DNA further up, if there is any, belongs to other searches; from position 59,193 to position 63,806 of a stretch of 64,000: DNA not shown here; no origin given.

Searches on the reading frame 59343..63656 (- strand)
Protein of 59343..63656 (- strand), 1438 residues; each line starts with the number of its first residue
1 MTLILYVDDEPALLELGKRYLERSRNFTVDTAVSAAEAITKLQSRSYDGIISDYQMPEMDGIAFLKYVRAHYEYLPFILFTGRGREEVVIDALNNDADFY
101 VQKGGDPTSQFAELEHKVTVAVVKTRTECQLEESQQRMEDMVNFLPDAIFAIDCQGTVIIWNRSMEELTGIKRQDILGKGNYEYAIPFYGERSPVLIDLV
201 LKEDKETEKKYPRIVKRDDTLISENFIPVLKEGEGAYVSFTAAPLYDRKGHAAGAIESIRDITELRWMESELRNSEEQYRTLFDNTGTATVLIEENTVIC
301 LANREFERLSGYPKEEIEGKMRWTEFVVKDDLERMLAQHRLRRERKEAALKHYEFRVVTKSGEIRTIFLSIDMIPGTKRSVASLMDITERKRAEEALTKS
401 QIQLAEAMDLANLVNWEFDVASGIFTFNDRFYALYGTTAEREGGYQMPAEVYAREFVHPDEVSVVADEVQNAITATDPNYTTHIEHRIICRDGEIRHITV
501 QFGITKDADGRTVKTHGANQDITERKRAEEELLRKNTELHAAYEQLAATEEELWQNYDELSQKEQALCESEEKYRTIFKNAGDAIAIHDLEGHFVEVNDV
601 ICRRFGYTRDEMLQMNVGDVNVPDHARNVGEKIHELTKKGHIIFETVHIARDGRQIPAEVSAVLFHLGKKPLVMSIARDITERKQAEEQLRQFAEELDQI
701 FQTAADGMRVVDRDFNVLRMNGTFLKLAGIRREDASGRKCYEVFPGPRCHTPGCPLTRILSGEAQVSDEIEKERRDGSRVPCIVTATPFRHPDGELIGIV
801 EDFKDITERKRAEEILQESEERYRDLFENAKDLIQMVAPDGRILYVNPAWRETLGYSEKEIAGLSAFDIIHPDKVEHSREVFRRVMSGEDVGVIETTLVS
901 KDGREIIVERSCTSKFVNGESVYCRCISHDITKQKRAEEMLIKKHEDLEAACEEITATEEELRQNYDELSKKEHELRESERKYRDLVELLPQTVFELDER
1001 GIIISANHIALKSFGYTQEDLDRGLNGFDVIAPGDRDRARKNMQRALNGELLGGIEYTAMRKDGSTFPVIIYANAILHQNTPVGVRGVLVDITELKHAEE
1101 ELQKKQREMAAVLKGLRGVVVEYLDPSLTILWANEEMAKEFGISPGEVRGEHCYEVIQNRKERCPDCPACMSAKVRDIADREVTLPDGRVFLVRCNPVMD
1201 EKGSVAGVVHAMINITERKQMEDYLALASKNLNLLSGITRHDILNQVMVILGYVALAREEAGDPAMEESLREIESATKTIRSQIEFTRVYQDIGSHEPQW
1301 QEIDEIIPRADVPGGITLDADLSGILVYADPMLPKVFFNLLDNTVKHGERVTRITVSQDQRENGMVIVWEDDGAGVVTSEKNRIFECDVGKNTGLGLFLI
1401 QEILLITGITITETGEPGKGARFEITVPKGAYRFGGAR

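Call 41: search_protein_families(library=pfam, proteins=[window:59343-63656:-], max_evalue=0.00001)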
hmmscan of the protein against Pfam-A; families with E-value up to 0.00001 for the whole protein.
window:59343-63656:- (1438 aa): 11 families
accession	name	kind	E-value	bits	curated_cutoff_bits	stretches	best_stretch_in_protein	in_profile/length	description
PF08448.16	PAS_4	-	4.3e-87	288.1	23.1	5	705-811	5-110/110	PAS fold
PF13426.13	PAS_9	-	1.5e-84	279.4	27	6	837-933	7-103/103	PAS domain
PF00989.32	PAS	-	2.6e-76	253.4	22.6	5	695-800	1-107/113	PAS fold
PF08447.18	PAS_3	-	8.8e-55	183.4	25.6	4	302-371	4-72/89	PAS fold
PF13188.13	PAS_8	-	4e-46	153.9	21.8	2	821-883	1-62/65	PAS domain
PF00072.30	Response_reg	-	5.1e-21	75.4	30.2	1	4-107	1-103/111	Response regulator receiver domain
PF02518.31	HATPase_c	-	2.3e-12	47.8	26.4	1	1335-1429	8-109/111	Histidine kinase-, DNA gyrase B-, and HSP90-like ATPase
PF12860.13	PAS_7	-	4.7e-11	43.3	27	0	290-395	8-115/115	PAS fold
PF13596.12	PAS_10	-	2.9e-09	37.9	22.1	0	1123-1216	14-106/106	PAS domain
PF24820.1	Diguanyl_cycl_sensor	-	2e-08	34.6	28.1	0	288-378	7-100/109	Diguanylate cyclase-like sensor domain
PF14598.12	PAS_11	-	1.6e-06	28.5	25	0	838-904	9-75/109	PAS domain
